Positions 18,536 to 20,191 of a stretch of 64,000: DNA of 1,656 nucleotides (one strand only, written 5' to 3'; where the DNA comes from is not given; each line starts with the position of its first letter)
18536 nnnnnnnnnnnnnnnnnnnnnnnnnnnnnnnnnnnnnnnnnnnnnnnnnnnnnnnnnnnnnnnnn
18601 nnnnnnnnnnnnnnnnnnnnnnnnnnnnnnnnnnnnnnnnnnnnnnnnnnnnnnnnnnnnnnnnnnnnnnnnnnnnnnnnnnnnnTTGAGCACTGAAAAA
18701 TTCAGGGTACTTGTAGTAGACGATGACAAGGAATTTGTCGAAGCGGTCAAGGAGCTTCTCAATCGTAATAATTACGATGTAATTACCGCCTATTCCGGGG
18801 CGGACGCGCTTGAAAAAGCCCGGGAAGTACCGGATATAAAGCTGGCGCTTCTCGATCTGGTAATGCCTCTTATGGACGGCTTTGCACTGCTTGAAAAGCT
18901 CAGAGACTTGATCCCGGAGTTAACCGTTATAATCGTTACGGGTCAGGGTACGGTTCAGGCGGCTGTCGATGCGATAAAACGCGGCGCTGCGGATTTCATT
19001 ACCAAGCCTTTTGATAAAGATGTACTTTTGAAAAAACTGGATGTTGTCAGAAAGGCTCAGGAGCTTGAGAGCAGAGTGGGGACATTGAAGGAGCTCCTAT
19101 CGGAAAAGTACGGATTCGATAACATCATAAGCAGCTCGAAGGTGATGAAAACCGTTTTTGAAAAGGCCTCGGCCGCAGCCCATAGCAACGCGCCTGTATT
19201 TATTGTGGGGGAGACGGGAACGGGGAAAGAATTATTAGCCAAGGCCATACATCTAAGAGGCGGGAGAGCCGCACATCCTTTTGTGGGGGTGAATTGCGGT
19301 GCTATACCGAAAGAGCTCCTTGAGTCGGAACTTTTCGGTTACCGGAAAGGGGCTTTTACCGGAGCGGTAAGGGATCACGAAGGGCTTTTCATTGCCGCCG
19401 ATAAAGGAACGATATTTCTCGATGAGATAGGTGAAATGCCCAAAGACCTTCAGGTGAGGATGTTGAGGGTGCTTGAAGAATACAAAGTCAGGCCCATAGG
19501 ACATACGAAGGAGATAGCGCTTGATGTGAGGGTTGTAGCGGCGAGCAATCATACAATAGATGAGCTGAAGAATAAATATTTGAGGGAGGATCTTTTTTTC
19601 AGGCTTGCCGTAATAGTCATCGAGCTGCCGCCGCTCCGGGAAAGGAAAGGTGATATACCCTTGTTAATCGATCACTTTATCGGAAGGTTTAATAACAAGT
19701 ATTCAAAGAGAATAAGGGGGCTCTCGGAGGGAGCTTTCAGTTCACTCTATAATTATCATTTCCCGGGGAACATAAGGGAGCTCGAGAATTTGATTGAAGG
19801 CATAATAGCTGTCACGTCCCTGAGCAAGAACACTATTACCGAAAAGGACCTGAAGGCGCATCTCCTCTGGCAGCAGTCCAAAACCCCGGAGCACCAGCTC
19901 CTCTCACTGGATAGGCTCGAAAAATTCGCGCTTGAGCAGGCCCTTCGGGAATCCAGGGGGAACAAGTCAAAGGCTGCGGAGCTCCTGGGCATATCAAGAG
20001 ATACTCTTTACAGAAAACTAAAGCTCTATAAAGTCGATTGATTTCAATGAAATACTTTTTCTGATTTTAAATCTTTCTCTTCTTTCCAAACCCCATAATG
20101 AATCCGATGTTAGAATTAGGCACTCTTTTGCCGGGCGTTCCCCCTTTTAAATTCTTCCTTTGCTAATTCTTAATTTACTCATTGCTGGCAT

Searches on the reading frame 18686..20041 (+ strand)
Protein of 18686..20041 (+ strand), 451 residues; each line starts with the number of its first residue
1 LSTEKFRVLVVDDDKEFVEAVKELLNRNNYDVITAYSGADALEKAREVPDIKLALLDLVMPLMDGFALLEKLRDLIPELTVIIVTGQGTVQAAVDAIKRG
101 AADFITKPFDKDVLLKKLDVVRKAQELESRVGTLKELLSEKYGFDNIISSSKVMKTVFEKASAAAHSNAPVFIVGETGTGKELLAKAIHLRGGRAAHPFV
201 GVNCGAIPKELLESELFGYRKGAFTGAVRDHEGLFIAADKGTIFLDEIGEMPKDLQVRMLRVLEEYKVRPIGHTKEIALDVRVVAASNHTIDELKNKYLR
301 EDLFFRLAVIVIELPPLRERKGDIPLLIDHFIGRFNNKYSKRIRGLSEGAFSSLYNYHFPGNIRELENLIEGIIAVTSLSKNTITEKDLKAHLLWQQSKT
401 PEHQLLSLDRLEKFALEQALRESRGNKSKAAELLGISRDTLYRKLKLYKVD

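Call 8: search_protein_families(library=pfam, proteins=[window:18686-20041:+])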
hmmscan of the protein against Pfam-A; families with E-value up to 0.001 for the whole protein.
window:18686-20041:+ (451 aa): 9 families
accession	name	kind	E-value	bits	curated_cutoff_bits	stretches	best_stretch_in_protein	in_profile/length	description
PF00158.32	Sigma54_activat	-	1.1e-62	211.1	20.2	1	147-312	1-167/168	Sigma-54 interaction domain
PF00072.30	Response_reg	-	4.1e-27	95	30.2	1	8-118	1-110/111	Response regulator receiver domain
PF25601.1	AAA_lid_14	-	9.8e-25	86.6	27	1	318-403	1-84/87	AAA+ ATPase lid domain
PF14532.12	Sigma54_activ_2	-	2.9e-19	70.1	25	1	149-317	2-138/138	Sigma-54 interaction domain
PF02954.25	HTH_8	-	1.3e-15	57.3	22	1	408-447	2-41/42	Bacterial regulatory protein, Fis family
PF07728.20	AAA_5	-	2.5e-07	31.2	22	1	170-291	1-125/139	AAA domain (dynein-related subfamily)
PF00004.35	AAA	-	2e-05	25.5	21.2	1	172-306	2-125/131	ATPase family associated with various cellular activities (AAA)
PF13551.12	HTH_29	-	0.00034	21.1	28.1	1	419-449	7-37/64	Winged helix-turn helix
PF01078.27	Mg_chelatase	-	0.0006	19.7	20.3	0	230-286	97-155/207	Magnesium chelatase, subunit ChlI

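Call 38: search_protein_families(library=ncbifam, proteins=[window:18686-20041:+], max_evalue=0.00001)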
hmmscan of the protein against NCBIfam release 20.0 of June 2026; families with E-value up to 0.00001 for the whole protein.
window:18686-20041:+ (451 aa): 110 families (the best 25 are shown)
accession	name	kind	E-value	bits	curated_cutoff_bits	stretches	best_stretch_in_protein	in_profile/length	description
TIGR01818.1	ntrC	equivalog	3.6e-111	372.2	558.6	1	8-446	1-461/463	nitrogen regulation protein NR(I)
NF008469.0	PRK11361.1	equivalog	2.5e-109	366.1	714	1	5-451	4-457/461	acetoacetate metabolism transcriptional regulator AtoC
TIGR02915.1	PEP_resp_reg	equivalog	8.6e-109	364.3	502.6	1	8-449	1-443/445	PEP-CTERM-box response regulator transcription factor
NF011695.0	PRK15115.1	equivalog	1.2e-102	344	763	1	3-448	4-436/445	two-component system response regulator GlrR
NF007689.0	PRK10365.1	equivalog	3.3e-101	339.2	760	1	1-445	1-439/441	sigma-54-dependent response regulator transcription factor ZraR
NF041552.1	TF_PrdR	equivalog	5.4e-99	332.1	795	1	133-449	253-577/577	sigma-54 dependent transcriptional regulator PrdR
NF041946.1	LuxO_transreg_Vib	equivalog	2.8e-95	319.8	800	1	12-378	3-367/463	quorum-sensing sigma-54 dependent transcriptional regulator LuxO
NF051870.1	NAssimRespRegNtrX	equivalog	6.8e-92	308.7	600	1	8-447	4-449/452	nitrogen assimilation response regulator NtrX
NF049963.1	RespRegFlgRCampy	domain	1.6e-89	300.7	750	1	8-450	3-429/429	fla regulon two-component system response regulator FlgR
NF008176.1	PRK10923.1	equivalog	1.6e-87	294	620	1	7-397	5-389/469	nitrogen regulation protein NR(I)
TIGR02329.1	propionate_PrpR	equivalog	3.4e-86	290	499.2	1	90-446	160-525/526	propionate catabolism operon regulatory protein PrpR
TIGR01817.1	nifA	equivalog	5.9e-85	286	528.85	1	131-406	181-451/534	nif-specific transcriptional activator NifA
NF011953.0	PRK15424.1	equivalog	5.1e-84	282.8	703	1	117-447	192-533/538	propionate catabolism operon regulatory protein PrpR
NF038308.1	RNA_repair_RtcR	equivalog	5.6e-82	276.3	650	1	83-444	116-512/530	RNA repair transcriptional activator RtcR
NF003451.0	PRK05022.1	equivalog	1.2e-80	271.7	476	1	135-446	180-506/512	nitric oxide reductase transcriptional regulator NorR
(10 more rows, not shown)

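Call 39: search_solved_structures(query=window:18686-20041:+, max_evalue=1e-30)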
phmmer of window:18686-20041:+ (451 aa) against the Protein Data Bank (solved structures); distinct sequences matched with E-value up to 1e-30: 35.
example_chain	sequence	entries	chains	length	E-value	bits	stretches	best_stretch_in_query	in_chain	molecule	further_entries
4l4u_A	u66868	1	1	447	3.1e-92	312.8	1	6-450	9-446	Transcriptional regulator (NtrC family)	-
1ny5_A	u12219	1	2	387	2.6e-85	289.9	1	7-374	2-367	transcriptional regulator (NtrC family)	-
5ep0_A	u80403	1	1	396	4.7e-74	252.9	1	6-377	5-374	Putative repressor protein luxO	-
3dzd_A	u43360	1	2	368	1.8e-73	250.9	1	7-374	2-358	Transcriptional regulator (NtrC family)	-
1ojl_A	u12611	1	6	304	1.1e-71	245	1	146-445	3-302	TRANSCRIPTIONAL REGULATORY PROTEIN ZRAR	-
6iy8_A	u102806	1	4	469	8.1e-68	232.3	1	117-378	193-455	Positive regulator CapR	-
4ly6_A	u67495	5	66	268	3.9e-65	223.5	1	125-374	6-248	Transcriptional regulator (NtrC family)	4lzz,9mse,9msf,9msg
1ny6_A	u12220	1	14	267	4.3e-65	223.4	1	135-374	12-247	transcriptional regulator (NtrC family)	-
9qq6_C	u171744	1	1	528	2.8e-64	220.7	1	132-443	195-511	Nif-specific regulatory protein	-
3m0e_A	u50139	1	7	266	3.3e-64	220.5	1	135-374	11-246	Transcriptional regulator (NtrC family)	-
5m7n_A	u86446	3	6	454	2.7e-63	217.4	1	8-447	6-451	Nitrogen assimilation regulatory protein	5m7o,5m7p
8p53_C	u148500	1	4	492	6.2e-63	216.3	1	6-374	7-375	Transcriptional regulator FleQ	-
5exx_A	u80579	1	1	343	6.1e-61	209.7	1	144-374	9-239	Transcriptional regulator FleQ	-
8pb9_D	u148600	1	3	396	1.3e-60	208.5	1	6-374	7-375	Transcriptional regulator FleQ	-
6jdi_A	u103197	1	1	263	5.4e-60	206.6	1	144-374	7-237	Nitrogen assimilation regulatory protein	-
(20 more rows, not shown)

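Call 43: find_homologous_proteins(query=window:18686-20041:+, max_evalue=1e-100)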
Query window:18686-20041:+ (451 aa): 466 proteins with E <= 1e-100 among 8000 candidates; the best 120 are listed.
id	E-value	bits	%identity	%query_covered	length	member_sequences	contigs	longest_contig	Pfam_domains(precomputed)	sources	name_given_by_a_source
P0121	1.9e-289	977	100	100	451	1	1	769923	PF00158.33,PF25601.2,PF02954.26,PF00004.36,PF14532.13,PF07728.21,PF00072.31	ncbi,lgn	ncbi:MAG: sigma-54 dependent transcriptional regulator [Deltaproteobacteria bacterium]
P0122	1.3e-255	866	87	100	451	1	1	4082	PF00158.33,PF25601.2,PF02954.26,PF14532.13,PF07728.21,PF00072.31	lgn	-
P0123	4.1e-255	864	87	100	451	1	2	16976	PF00158.33,PF25601.2,PF02954.26,PF14532.13,PF07728.21,PF00072.31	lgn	-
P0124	8.2e-255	863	88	99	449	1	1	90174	PF00158.33,PF25601.2,PF02954.26,PF14532.13,PF07728.21,PF00072.31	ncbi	-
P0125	5.7e-250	847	85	100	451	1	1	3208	PF00158.33,PF25601.2,PF02954.26,PF14532.13,PF07728.21,PF00072.31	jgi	jgi:DNA-binding NtrC family response regulator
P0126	1.1e-247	840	84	100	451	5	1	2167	PF00158.33,PF25601.2,PF02954.26,PF14532.13,PF07728.21,PF00072.31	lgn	-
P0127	5.8e-246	834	84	100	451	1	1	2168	PF00158.33,PF25601.2,PF02954.26,PF14532.13,PF07728.21,PF00072.31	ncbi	-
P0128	7.4e-244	827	83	100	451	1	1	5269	PF00158.33,PF25601.2,PF02954.26,PF00004.36,PF14532.13,PF07728.21,PF00072.31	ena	-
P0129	1.0e-242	823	83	100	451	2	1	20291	PF00158.33,PF25601.2,PF02954.26,PF14532.13,PF07728.21,PF00072.31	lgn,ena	-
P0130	1.4e-242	823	82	100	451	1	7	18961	PF00158.33,PF25601.2,PF02954.26,PF00004.36,PF14532.13,PF07728.21,PF00072.31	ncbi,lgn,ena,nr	ncbi:MAG: hypothetical protein A3J42_08515 [Candidatus Dadabacteria bacterium RIFCSPHIGHO2_12_FULL_5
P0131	3.2e-242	822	82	100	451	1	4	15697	PF00158.33,PF25601.2,PF02954.26,PF00004.36,PF14532.13,PF07728.21,PF00072.31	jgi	-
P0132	3.8e-242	822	82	100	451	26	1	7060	PF00158.33,PF25601.2,PF02954.26,PF00004.36,PF14532.13,PF07728.21,PF00072.31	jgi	-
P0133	4.3e-242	821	82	100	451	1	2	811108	PF00158.33,PF25601.2,PF02954.26,PF00004.36,PF14532.13,PF07728.21,PF00072.31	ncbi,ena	-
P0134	4.6e-242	821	82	100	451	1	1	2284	PF00158.33,PF25601.2,PF02954.26,PF00004.36,PF14532.13,PF07728.21,PF00072.31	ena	-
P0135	5.4e-242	821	82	100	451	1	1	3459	PF00158.33,PF25601.2,PF02954.26,PF00004.36,PF14532.13,PF07728.21,PF00072.31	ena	-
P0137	5.7e-242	821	82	100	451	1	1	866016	PF00158.33,PF25601.2,PF02954.26,PF00004.36,PF14532.13,PF07728.21,PF00072.31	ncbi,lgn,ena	-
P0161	1.9e-229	780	78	100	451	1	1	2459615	PF00158.33,PF25601.2,PF02954.26,PF14532.13,PF07728.21,PF00072.31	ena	-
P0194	2.0e-221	753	76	100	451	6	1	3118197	PF00158.33,PF07724.21,PF25601.2,PF02954.26,PF00004.36,PF14532.13,PF07728.21,PF00072.31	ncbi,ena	-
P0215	5.3e-212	722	72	99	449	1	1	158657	PF00158.33,PF07724.21,PF25601.2,PF02954.26,PF00004.36,PF14532.13,PF07728.21,PF00072.31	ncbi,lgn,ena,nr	ncbi:MAG TPA: sigma-54 dependent transcriptional regulator [Thermodesulfobacteriota bacterium]|nr:si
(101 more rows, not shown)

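Call 44: find_encoding_contigs(protein=P0124, flank=10000, max_places=2)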
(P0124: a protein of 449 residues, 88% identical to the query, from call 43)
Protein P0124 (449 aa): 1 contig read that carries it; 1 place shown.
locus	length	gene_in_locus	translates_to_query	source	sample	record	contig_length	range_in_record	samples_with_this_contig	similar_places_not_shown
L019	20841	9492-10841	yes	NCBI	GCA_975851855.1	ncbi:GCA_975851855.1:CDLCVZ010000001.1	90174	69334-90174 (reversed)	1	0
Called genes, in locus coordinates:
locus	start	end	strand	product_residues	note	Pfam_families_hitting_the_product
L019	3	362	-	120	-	?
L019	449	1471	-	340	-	PF13472:Lipase_GDSL_2 (faint)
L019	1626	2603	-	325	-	PF00657:Lipase_GDSL, PF13472:Lipase_GDSL_2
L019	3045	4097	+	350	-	PF01137:RTC, PF05189:RTC_insert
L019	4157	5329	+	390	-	PF01546:Peptidase_M20, PF07687:M20_dimer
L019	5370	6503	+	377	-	PF04107:GCS2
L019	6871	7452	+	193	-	PF13302:Acetyltransf_3, PF00583:Acetyltransf_1 (weak), PF13508:Acetyltransf_7 (faint)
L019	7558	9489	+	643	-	PF00989:PAS, PF13188:PAS_8 (weak), PF13426:PAS_9, PF00989:PAS, PF08448:PAS_4, PF13188:PAS_8, PF13426:PAS_9, PF02518:HATPase_c, +6 more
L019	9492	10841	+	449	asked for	PF00072:Response_reg, PF00158:Sigma54_activat, PF14532:Sigma54_activ_2, PF07728:AAA_5 (weak), PF25601:AAA_lid_14, PF02954:HTH_8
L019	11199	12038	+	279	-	PF13505:OMP_b-brl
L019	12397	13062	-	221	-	PF13386:DsbD_2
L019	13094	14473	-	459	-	PF12801:Fer4_5, PF13187:Fer4_9 (faint), PF13534:Fer4_17 (faint), PF12800:Fer4_4 (faint), PF13746:Fer4_18, PF12838:Fer4_7 (weak), PF11614:FixG_C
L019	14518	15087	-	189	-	PF14715:FixP_N, PF13442:Cytochrome_CBB3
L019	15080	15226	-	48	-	-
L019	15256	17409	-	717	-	PF00115:COX1, PF02433:FixO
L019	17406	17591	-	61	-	PF03597:FixS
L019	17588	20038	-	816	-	PF12156:ATPase-cat_bd, PF00122:E1-E2_ATPase, PF00702:Hydrolase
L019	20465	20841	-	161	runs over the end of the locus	PF00583:Acetyltransf_1, PF13673:Acetyltransf_10, PF13508:Acetyltransf_7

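Call 45: find_encoding_contigs(protein=P0137, flank=10000, max_places=2)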
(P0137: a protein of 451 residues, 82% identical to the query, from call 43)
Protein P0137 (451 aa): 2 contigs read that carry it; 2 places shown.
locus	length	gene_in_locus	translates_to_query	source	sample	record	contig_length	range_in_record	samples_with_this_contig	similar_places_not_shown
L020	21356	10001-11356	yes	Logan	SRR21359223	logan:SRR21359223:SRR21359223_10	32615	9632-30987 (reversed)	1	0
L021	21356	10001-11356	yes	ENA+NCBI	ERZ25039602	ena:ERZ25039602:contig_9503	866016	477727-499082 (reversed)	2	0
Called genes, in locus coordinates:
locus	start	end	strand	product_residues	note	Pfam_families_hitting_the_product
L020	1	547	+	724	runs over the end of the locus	?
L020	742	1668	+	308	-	-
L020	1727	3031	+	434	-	PF01734:Patatin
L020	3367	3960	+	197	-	-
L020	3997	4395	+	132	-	PF09917:DUF2147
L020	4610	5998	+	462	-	PF14067:LssY_C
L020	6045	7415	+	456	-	PF14067:LssY_C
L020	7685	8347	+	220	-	PF13302:Acetyltransf_3 (weak), PF00583:Acetyltransf_1, PF13508:Acetyltransf_7 (weak)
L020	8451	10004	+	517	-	PF00989:PAS, PF08448:PAS_4 (weak), PF13188:PAS_8 (weak), PF13426:PAS_9, PF00989:PAS (weak), PF08448:PAS_4, PF13426:PAS_9, PF02518:HATPase_c, +4 more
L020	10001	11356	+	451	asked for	PF00072:Response_reg, PF00004:AAA (faint), PF00158:Sigma54_activat, PF14532:Sigma54_activ_2, PF07728:AAA_5, PF25601:AAA_lid_14, PF02954:HTH_8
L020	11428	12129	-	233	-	PF13386:DsbD_2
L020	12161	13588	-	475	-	PF12801:Fer4_5, PF13187:Fer4_9 (faint), PF13237:Fer4_10 (faint), PF13534:Fer4_17 (faint), PF12800:Fer4_4 (faint), PF12838:Fer4_7 (weak), PF13746:Fer4_18, PF11614:FixG_C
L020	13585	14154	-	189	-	PF14715:FixP_N, PF13442:Cytochrome_CBB3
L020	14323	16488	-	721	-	PF00115:COX1, PF02433:FixO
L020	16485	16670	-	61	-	PF03597:FixS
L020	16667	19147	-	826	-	PF12156:ATPase-cat_bd, PF00403:HMA (weak), PF00122:E1-E2_ATPase, PF00702:Hydrolase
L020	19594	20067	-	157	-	PF00583:Acetyltransf_1, PF13673:Acetyltransf_10, PF13508:Acetyltransf_7 (weak)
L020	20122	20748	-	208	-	PF01914:MarC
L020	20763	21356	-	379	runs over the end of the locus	PF01266:DAO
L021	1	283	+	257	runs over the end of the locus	PF00884:Sulfatase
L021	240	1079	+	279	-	PF00884:Sulfatase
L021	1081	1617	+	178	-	-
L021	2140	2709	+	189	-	-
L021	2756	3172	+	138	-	-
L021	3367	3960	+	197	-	-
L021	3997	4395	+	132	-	PF09917:DUF2147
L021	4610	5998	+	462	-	PF14067:LssY_C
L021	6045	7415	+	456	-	PF14067:LssY_C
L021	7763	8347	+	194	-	PF13302:Acetyltransf_3 (weak), PF00583:Acetyltransf_1, PF13508:Acetyltransf_7 (weak)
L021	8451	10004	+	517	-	PF00989:PAS, PF08448:PAS_4 (weak), PF13188:PAS_8, PF13426:PAS_9, PF08448:PAS_4, PF13188:PAS_8 (weak), PF13426:PAS_9, PF02518:HATPase_c, +3 more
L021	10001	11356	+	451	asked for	PF00072:Response_reg, PF00004:AAA (faint), PF00158:Sigma54_activat, PF14532:Sigma54_activ_2, PF07728:AAA_5, PF25601:AAA_lid_14, PF02954:HTH_8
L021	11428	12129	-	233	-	PF13386:DsbD_2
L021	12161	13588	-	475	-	PF12801:Fer4_5, PF13187:Fer4_9 (faint), PF13237:Fer4_10 (faint), PF13534:Fer4_17 (faint), PF12800:Fer4_4 (faint), PF12838:Fer4_7 (weak), PF13746:Fer4_18, PF11614:FixG_C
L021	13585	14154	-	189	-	PF14715:FixP_N, PF13442:Cytochrome_CBB3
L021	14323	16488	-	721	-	PF00115:COX1, PF02433:FixO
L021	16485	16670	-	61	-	PF03597:FixS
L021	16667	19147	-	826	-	PF12156:ATPase-cat_bd, PF00403:HMA (weak), PF00122:E1-E2_ATPase, PF00702:Hydrolase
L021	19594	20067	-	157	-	PF00583:Acetyltransf_1, PF13673:Acetyltransf_10, PF13508:Acetyltransf_7 (weak)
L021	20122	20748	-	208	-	PF01914:MarC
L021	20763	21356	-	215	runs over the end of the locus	PF01266:DAO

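Call 46: find_encoding_contigs(protein=P0161, flank=10000, max_places=2)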
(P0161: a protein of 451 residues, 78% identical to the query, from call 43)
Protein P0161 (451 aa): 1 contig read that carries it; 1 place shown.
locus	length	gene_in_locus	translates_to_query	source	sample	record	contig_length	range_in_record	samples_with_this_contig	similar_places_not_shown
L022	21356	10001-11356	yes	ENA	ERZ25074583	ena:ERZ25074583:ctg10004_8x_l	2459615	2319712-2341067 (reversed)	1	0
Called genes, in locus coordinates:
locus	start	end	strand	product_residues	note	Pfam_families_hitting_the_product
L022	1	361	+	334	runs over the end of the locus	PF03781:FGE-sulfatase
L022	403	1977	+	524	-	PF00884:Sulfatase, PF14707:Sulfatase_C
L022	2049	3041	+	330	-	PF00702:Hydrolase (weak), PF12710:HAD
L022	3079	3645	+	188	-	PF04366:Ysc84 (weak)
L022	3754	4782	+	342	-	PF02931:Neur_chan_LBD, PF02932:Neur_chan_memb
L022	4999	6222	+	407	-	-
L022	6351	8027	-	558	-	PF13442:Cytochrome_CBB3 (faint), PF21419:RoxA-like_Cyt-c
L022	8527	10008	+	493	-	PF00989:PAS, PF13188:PAS_8, PF08448:PAS_4 (weak), PF13426:PAS_9, PF08448:PAS_4, PF13426:PAS_9, PF00512:HisKA (weak), PF02518:HATPase_c, +3 more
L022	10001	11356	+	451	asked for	PF00072:Response_reg, PF00158:Sigma54_activat, PF14532:Sigma54_activ_2, PF07728:AAA_5, PF25601:AAA_lid_14, PF02954:HTH_8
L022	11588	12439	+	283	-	PF13505:OMP_b-brl (weak), PF13568:OMP_b-brl_2 (weak)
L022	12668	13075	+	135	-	PF00571:CBS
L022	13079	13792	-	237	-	PF13386:DsbD_2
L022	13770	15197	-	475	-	PF12801:Fer4_5 (weak), PF13187:Fer4_9 (faint), PF12838:Fer4_7 (weak), PF13237:Fer4_10 (faint), PF13484:Fer4_16 (faint), PF13534:Fer4_17 (faint), PF13746:Fer4_18, PF11614:FixG_C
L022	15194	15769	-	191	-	PF14715:FixP_N, PF13442:Cytochrome_CBB3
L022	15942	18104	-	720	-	PF00115:COX1, PF02433:FixO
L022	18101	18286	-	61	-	PF03597:FixS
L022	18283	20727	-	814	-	PF12156:ATPase-cat_bd, PF00403:HMA (weak), PF00122:E1-E2_ATPase, PF00702:Hydrolase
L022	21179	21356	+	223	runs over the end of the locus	PF00005:ABC_tran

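Call 66: find_encoding_contigs(protein=P0194, flank=10000, max_places=1)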
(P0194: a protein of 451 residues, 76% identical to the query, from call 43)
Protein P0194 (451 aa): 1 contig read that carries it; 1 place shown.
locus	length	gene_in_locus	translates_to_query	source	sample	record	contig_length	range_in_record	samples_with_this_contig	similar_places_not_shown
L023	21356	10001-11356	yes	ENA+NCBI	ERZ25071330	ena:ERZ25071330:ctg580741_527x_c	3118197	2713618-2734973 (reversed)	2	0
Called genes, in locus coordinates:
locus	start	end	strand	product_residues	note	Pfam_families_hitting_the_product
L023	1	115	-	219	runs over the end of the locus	PF01476:LysM, PF01551:Peptidase_M23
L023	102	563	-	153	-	PF02481:DNA_processg_A (weak), PF18306:LDcluster4, PF03641:Lysine_decarbox (weak)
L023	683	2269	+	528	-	PF00474:SSF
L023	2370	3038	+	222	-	-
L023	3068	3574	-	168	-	-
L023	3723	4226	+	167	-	PF04075:F420H2_quin_red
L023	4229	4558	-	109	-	PF04993:TfoX_N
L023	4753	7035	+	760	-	PF00135:COesterase, PF20434:BD-FAE, PF07859:Abhydrolase_3, PF00326:Peptidase_S9 (weak)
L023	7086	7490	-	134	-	-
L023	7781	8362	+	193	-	PF13302:Acetyltransf_3 (weak), PF00583:Acetyltransf_1 (weak), PF13508:Acetyltransf_7 (faint)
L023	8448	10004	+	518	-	PF00989:PAS, PF08448:PAS_4, PF12860:PAS_7 (weak), PF13188:PAS_8, PF13426:PAS_9, PF08448:PAS_4 (weak), PF13188:PAS_8, PF02518:HATPase_c, +4 more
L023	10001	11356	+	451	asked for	PF00072:Response_reg, PF07724:AAA_2 (faint), PF00158:Sigma54_activat, PF14532:Sigma54_activ_2, PF07728:AAA_5, PF00004:AAA (weak), PF25601:AAA_lid_14, PF02954:HTH_8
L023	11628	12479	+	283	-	PF13505:OMP_b-brl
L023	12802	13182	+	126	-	PF13442:Cytochrome_CBB3 (weak), PF00034:Cytochrom_C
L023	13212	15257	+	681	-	PF18764:nos_propeller, PF13473:Cupredoxin_1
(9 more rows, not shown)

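Call 67: find_encoding_contigs(protein=P0215, flank=10000, max_places=1)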
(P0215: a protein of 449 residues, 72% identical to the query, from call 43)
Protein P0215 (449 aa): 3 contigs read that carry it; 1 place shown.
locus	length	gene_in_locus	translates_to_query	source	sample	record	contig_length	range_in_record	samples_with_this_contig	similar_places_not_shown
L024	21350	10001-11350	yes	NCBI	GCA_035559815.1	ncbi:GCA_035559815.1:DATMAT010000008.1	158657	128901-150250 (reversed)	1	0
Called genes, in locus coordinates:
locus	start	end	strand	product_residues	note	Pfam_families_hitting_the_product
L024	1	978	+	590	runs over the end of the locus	PF00317:Ribonuc_red_lgN, PF02867:Ribonuc_red_lgC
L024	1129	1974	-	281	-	PF13793:Pribosyltran_N, PF00156:Pribosyltran, PF14681:UPRTase (weak), PF14572:Pribosyl_synth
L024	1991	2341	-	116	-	-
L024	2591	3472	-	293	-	PF00582:Usp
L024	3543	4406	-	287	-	PF00582:Usp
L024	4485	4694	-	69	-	PF11154:DUF2934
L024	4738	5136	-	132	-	PF01910:Thiamine_BP (weak)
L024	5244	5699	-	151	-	PF27746:Small_heat_shock_put, PF04969:CS, PF00011:HSP20, PF17886:ArsA_HSP20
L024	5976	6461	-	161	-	PF04008:Adenosine_kin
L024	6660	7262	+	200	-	PF13302:Acetyltransf_3, PF00583:Acetyltransf_1, PF13508:Acetyltransf_7 (weak)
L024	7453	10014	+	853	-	PF00989:PAS, PF13426:PAS_9, PF00989:PAS, PF13426:PAS_9, PF00989:PAS, PF13188:PAS_8, PF13426:PAS_9, PF02518:HATPase_c, +6 more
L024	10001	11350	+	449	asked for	PF00072:Response_reg, PF00158:Sigma54_activat, PF14532:Sigma54_activ_2, PF00004:AAA (weak), PF07724:AAA_2 (weak), PF07728:AAA_5, PF25601:AAA_lid_14, PF02954:HTH_8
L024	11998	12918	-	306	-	PF00561:Abhydrolase_1 (faint), PF12146:Hydrolase_4, PF12697:Abhydrolase_6 (weak), PF01738:DLH (faint), PF00326:Peptidase_S9 (faint)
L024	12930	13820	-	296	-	PF00561:Abhydrolase_1 (weak), PF12146:Hydrolase_4, PF00326:Peptidase_S9 (faint)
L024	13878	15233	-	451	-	PF02922:CBM_48, PF16561:AMPK1_CBM, PF01738:DLH (weak), PF00326:Peptidase_S9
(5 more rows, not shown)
